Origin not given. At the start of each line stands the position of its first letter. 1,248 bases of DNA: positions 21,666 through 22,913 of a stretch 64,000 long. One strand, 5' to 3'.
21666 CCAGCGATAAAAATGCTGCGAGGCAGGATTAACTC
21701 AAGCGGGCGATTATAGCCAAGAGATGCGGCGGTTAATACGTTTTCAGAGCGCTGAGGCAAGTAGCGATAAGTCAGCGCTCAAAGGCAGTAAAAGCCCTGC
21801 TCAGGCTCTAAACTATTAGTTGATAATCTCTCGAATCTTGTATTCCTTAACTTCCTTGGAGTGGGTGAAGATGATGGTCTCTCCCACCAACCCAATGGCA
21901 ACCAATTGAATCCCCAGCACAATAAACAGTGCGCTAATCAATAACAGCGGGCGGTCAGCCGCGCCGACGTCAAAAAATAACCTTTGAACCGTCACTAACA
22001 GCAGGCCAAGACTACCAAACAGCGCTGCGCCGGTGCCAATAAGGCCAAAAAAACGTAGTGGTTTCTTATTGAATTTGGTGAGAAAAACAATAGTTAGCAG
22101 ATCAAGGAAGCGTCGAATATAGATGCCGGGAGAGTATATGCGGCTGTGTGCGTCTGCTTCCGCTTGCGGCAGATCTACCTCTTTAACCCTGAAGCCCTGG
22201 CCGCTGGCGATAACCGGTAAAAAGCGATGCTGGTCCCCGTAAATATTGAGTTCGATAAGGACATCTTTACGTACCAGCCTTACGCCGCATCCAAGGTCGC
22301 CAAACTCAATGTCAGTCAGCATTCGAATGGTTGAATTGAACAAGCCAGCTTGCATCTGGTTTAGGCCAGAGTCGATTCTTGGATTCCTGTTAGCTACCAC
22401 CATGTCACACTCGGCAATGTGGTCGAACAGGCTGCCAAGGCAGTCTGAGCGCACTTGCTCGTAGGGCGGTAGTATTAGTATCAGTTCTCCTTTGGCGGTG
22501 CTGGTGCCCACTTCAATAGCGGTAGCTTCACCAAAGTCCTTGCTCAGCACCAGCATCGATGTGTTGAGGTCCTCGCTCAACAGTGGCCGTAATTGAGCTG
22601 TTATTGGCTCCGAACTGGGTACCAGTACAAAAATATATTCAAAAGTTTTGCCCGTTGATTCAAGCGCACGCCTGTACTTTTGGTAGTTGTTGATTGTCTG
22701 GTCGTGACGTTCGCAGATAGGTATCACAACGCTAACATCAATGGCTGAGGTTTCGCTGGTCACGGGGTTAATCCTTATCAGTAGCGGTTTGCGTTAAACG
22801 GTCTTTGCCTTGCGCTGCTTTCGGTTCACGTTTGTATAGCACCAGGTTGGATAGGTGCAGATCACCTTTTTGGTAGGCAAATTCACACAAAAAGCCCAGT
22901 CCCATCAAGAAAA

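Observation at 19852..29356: Arn-like lipid-carrier glycosylation module embedded in the EPS locus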

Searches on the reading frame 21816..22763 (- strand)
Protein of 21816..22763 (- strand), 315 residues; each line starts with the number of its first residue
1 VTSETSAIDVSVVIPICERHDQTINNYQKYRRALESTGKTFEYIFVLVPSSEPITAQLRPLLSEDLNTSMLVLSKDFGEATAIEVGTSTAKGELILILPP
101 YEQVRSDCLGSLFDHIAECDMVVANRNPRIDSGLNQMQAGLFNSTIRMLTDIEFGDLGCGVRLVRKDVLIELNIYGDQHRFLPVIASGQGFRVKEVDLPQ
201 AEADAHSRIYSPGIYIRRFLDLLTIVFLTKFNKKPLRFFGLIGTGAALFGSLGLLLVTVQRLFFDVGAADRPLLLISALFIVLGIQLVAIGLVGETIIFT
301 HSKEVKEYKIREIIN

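Call 5: search_protein_families(library=pfam, proteins=[window:21816-22763:-], max_evalue=0.01)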
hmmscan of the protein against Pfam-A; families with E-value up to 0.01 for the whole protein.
window:21816-22763:- (315 aa): 1 family
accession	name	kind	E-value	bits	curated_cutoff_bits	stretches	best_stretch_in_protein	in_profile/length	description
PF00535.33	Glycos_transf_2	-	5.3e-06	26.9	23.3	1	11-171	1-166/168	Glycosyl transferase family 2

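Call 7: search_protein_families(library=ncbifam, proteins=[window:21816-22763:-], max_evalue=0.01)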
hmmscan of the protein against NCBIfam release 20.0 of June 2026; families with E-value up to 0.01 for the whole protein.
window:21816-22763:- (315 aa): 5 families
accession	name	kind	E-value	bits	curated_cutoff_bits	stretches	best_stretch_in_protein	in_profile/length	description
NF007986.1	PRK10714.1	equivalog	1.3e-27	96.6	529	1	9-313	7-311/316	undecaprenyl-phosphate 4-deoxy-4-formamido-L-arabinose transferase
NF047588.1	GlcsyltransPgfSStrep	equivalog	1e-15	57.8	500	1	9-307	2-299/308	glycosyltransferase PgfS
TIGR04182.1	glyco_TIGR04182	equivalog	2.5e-08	33.7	325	1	114-307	95-292/293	S-layer glycoprotein N-glycosyltransferase AglJ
TIGR03937.1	PgaC_IcaA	equivalog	0.0078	15.2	422.3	0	9-147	46-185/407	poly-beta-1,6-N-acetyl-D-glucosamine synthase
NF041875.1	EPS_EpsD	equivalog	0.0079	15.6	370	0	10-123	1-111/325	exopolysaccharide biosynthesis glycosyltransferase EpsD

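Call 34: search_solved_structures(query=window:21816-22763:-, max_evalue=0.01, show_alignments=2)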
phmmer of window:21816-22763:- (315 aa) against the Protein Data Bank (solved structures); distinct sequences matched with E-value up to 0.01: 6.
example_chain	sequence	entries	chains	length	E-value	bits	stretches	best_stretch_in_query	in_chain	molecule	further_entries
9hwj_A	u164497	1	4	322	2.1e-23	86.2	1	9-314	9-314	Undecaprenyl-phosphate 4-deoxy-4-formamido-L-arabinose transferase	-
9bhc_C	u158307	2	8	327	5.4e-23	84.9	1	9-298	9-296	Undecaprenyl-phosphate 4-deoxy-4-formamido-L-arabinose transferase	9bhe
8vxh_A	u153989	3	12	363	7.7e-23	84.4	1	9-298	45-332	Undecaprenyl-phosphate 4-deoxy-4-formamido-L-arabinose transferase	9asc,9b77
5eke_A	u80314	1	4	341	9.5e-11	44.7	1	6-299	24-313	Uncharacterized glycosyltransferase sll0501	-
5ekp_C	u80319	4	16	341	1e-10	44.6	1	6-299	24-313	Uncharacterized glycosyltransferase sll0501 | Glycosyltransferase sll0501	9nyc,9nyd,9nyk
9nye_A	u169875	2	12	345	1.1e-10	44.5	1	6-299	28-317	Glycosyltransferase sll0501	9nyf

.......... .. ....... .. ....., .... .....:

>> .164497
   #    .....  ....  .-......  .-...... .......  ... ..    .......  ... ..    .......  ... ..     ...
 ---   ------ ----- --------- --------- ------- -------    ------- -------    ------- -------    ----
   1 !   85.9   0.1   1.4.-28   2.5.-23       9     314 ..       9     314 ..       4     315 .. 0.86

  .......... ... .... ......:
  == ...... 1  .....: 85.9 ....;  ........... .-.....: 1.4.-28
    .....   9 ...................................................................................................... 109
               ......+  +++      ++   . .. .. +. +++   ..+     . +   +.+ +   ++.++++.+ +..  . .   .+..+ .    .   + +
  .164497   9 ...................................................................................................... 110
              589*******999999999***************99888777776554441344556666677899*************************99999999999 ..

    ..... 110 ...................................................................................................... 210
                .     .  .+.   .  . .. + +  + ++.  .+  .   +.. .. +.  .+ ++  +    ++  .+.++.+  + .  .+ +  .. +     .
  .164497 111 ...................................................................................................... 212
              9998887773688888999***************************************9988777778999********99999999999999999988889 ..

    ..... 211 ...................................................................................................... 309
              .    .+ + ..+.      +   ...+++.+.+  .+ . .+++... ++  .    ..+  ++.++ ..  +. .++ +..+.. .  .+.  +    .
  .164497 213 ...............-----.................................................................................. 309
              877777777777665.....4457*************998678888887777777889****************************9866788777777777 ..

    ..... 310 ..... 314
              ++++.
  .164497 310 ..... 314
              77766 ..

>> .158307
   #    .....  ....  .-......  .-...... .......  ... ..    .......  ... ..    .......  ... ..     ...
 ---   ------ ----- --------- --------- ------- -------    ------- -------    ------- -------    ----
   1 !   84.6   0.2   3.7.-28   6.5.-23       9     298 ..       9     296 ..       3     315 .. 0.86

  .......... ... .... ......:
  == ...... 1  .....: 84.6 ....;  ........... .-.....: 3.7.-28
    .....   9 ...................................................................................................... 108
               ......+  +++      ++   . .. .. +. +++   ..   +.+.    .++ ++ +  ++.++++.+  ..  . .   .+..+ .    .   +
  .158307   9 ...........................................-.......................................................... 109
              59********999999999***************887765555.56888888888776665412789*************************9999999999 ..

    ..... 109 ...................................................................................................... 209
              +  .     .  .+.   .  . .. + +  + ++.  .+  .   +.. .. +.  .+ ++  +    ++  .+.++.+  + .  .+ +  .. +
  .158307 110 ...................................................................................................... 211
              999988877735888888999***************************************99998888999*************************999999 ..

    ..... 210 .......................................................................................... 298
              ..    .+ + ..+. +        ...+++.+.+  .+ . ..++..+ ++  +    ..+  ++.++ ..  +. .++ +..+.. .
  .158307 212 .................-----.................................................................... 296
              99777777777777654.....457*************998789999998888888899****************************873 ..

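Call 64: find_homologous_proteins(query=window:21816-22763:-, max_evalue=1e-10)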
Query window:21816-22763:- (315 aa): 4149 proteins with E <= 1e-10 among 8000 candidates; the best 120 are listed.
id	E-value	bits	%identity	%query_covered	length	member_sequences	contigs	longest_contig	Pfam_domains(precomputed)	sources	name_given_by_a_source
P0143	6.3e-184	628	90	100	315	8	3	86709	PF00535.33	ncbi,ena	-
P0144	6.5e-174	595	84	100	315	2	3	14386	PF00535.33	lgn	-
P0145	2.5e-168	577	84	100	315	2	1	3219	PF00535.33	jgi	jgi:hypothetical protein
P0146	1.3e-166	571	83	100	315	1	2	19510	PF00535.33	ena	-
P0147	6.7e-163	559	77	100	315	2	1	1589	PF00535.33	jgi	jgi:glycosyltransferase involved in cell wall biosynthesis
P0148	1.7e-160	551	76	100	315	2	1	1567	-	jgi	jgi:hypothetical protein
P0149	4.9e-158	543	75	100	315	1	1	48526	PF00535.33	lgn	-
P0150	6.4e-155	533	74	100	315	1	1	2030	PF00535.33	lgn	-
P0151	1.0e-154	532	73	100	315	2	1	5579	PF00535.33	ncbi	-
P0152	5.3e-104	366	53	100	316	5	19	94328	PF00535.33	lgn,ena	-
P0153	1.4e-102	361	52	100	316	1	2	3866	PF00535.33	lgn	-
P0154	5.1e-102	359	54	99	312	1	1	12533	PF00535.33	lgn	-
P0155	2.2e-101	357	51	99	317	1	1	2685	PF00535.33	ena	-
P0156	5.0e-101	356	50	100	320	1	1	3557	PF00535.33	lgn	-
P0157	4.4e-100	353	53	100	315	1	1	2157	PF00535.33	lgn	-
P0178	4.8e-96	340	51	100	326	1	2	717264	PF00535.33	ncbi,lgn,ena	-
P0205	2.2e-94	334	50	99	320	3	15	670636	PF00535.33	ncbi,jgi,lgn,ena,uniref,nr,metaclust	ncbi:glycosyltransferase [Ketobacter sp. MCCC 1A13808]|uniref:glycosyltransferase n=1 Tax=Ketobacter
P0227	2.2e-93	331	47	100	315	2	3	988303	PF00535.33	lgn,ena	-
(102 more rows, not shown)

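Call 66: find_encoding_contigs(protein=P0205, flank=8000, max_places=1)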
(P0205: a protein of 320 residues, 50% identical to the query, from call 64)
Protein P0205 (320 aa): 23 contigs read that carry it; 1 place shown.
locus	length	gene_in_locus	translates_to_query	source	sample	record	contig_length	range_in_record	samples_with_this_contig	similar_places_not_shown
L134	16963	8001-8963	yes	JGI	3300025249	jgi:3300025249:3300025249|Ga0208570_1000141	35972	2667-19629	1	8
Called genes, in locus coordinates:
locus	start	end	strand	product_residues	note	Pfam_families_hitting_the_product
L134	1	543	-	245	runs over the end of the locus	PF08003:Methyltransf_9 (weak), PF13489:Methyltransf_23, PF13847:Methyltransf_31 (faint), PF08241:Methyltransf_11, PF13649:Methyltransf_25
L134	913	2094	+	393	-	PF20706:GT4-conflict, PF13439:Glyco_transf_4, PF13477:Glyco_trans_4_2, PF13579:Glyco_trans_4_4, PF00534:Glycos_transf_1, PF13692:Glyco_trans_1_4, PF13524:Glyco_trans_1_2 (weak)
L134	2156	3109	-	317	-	PF03706:LPG_synthase_TM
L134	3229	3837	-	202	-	PF00132:Hexapep, PF14602:Hexapep_2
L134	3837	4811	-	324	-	PF01073:3Beta_HSD, PF01370:Epimerase, PF02719:Polysacc_synt_2, PF04321:RmlD_sub_bind, PF05368:NmrA, PF13460:NAD_binding_10, PF16363:GDP_Man_Dehyd, PF07993:NAD_binding_4, +2 more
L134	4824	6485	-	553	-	PF00890:FAD_binding_2 (weak), PF01266:DAO, PF12831:FAD_oxidored, PF13450:NAD_binding_8, PF16901:DAO_C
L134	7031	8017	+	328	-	PF00535:Glycos_transf_2, PF10111:Glyco_tranf_2_2 (weak)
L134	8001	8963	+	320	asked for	PF00535:Glycos_transf_2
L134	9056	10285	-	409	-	PF01842:ACT (weak), PF13740:ACT_6, PF22629:ACT_AHAS_ss (faint), PF21086:ACT_PSP_2 (weak), PF00702:Hydrolase, PF06888:Put_Phosphatase (faint), PF12710:HAD, PF08282:Hydrolase_3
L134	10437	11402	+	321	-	PF01832:Glucosaminidase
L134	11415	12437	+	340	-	PF01594:AI-2E_transport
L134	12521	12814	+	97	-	-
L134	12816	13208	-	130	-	PF09413:DUF2007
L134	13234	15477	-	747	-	PF00521:DNA_topoisoIV, PF03989:DNA_gyraseA_C (faint)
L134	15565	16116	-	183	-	PF09864:MliC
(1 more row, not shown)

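Call 67: find_encoding_contigs(protein=P0227, flank=8000, max_places=1)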
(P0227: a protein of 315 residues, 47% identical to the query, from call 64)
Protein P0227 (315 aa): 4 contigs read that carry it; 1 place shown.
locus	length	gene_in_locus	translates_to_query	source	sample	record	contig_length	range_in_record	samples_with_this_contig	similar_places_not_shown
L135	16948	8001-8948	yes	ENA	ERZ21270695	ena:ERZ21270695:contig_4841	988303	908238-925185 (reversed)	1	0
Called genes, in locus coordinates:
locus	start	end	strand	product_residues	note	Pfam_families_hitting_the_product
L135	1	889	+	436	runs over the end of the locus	-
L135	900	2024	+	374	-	PF13472:Lipase_GDSL_2 (faint)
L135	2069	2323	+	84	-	-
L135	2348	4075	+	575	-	PF00501:AMP-binding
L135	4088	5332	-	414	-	PF00278:Orn_DAP_Arg_deC, PF02784:Orn_Arg_deC_N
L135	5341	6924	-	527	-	PF00501:AMP-binding, PF13193:AMP-binding_C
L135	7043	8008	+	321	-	PF00535:Glycos_transf_2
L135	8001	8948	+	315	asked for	PF00535:Glycos_transf_2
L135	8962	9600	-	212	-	-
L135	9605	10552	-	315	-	PF00685:Sulfotransfer_1, PF13469:Sulfotransfer_3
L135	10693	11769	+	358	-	PF01041:DegT_DnrJ_EryC1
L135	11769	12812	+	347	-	PF13480:Acetyltransf_6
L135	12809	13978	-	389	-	-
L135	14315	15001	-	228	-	PF07719:TPR_2 (faint), PF13414:TPR_11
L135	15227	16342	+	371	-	-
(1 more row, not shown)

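Call 68: find_encoding_contigs(protein=P0178, flank=8000, max_places=1)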
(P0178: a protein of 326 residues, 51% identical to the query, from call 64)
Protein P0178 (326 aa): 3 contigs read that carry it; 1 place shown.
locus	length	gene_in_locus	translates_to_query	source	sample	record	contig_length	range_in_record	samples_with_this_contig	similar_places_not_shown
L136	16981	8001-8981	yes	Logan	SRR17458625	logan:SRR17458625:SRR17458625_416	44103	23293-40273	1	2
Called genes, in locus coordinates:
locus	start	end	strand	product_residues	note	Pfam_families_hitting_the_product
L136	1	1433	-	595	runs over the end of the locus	PF27104:FimW_N, PF27125:FimW_C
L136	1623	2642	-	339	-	PF04055:Radical_SAM (weak)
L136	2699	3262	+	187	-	PF08207:EFP_N, PF01132:EFP, PF09285:Elong-fact-P_C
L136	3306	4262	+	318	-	PF00152:tRNA-synt_2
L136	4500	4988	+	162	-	-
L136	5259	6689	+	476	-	PF06832:BiPBP_C (faint), PF07679:I-set, PF13895:Ig_2, PF13927:Ig_3, PF00047:ig (faint), PF07679:I-set, PF13895:Ig_2, PF13927:Ig_3, +5 more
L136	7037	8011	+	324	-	PF00535:Glycos_transf_2, PF10111:Glyco_tranf_2_2 (weak), PF13641:Glyco_tranf_2_3 (weak)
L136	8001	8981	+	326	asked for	PF00535:Glycos_transf_2 (weak)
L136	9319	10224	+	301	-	PF10111:Glyco_tranf_2_2, PF13641:Glyco_tranf_2_3, PF00535:Glycos_transf_2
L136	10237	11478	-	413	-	PF01842:ACT (weak), PF13291:ACT_4 (faint), PF13740:ACT_6, PF21086:ACT_PSP_2 (weak), PF00702:Hydrolase, PF06888:Put_Phosphatase (faint), PF12710:HAD, PF08282:Hydrolase_3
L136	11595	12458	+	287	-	PF01832:Glucosaminidase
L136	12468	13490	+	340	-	PF01594:AI-2E_transport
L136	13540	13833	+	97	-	-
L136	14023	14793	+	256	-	PF00753:Lactamase_B, PF19583:ODP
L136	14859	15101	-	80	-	PF04325:DUF465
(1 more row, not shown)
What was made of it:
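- The GT2a/GT2b pair occurs in housekeeping contexts elsewhere (calls 66, 68), as would be expected for an envelope-lipid modification.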
